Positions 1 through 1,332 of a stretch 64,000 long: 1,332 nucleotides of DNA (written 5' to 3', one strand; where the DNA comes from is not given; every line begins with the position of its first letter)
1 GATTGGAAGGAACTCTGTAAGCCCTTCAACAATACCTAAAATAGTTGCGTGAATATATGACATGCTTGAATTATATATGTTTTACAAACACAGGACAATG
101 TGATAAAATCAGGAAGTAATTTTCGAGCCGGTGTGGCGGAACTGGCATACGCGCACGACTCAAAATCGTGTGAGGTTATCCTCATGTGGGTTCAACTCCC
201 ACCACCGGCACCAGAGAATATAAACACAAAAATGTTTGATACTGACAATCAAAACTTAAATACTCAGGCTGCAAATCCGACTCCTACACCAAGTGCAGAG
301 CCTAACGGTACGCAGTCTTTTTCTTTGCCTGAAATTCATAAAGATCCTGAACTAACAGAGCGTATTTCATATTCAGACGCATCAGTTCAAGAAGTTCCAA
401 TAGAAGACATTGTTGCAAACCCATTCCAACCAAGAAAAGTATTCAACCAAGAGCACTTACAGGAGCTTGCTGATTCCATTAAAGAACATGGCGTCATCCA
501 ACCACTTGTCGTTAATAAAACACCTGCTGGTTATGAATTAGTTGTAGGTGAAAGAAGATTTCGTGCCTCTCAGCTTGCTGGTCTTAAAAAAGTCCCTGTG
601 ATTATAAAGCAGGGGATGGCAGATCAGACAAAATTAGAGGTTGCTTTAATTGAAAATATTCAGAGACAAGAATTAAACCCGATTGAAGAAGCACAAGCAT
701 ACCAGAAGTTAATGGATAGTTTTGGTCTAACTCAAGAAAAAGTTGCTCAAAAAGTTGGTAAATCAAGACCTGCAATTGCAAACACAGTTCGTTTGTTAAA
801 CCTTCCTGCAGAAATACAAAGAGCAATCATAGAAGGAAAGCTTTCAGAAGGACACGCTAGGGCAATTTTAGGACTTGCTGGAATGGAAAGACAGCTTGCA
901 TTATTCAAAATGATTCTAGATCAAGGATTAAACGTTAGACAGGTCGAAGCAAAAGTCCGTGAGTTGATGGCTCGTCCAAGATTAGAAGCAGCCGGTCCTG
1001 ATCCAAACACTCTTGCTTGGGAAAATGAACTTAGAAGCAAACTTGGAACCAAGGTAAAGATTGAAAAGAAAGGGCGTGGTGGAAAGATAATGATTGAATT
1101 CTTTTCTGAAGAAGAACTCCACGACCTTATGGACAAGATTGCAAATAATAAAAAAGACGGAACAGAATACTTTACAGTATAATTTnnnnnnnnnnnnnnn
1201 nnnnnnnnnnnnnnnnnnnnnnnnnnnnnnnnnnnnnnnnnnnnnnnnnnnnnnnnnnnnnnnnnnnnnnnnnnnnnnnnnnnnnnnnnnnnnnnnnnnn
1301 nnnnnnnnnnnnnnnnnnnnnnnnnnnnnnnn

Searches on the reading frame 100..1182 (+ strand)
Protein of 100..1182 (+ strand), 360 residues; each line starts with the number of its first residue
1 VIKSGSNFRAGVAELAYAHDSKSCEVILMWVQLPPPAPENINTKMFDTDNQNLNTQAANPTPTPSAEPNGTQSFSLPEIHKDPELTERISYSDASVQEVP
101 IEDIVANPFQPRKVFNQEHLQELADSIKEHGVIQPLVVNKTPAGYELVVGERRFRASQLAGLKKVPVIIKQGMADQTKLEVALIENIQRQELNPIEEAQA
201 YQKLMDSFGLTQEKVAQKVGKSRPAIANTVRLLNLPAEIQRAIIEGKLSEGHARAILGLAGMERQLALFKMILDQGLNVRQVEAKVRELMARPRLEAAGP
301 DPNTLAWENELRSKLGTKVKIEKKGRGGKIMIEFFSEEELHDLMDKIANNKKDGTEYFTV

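Call 64: search_protein_families(library=pfam, proteins=[window:100-1182:+], max_evalue=0.00001)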
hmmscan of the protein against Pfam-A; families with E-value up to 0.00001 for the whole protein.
window:100-1182:+ (360 aa): 3 families
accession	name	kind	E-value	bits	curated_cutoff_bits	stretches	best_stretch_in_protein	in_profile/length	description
PF17762.8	HTH_ParB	-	1e-39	135.2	22.6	1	190-289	1-100/102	ParB HTH domain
PF02195.25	ParB_N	-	1e-34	118.9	26.3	1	95-188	2-95/95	ParB N-terminal domain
PF23552.2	ParB_C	-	9.4e-10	38.2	23.8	1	300-347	1-49/50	ParB dimerisation domain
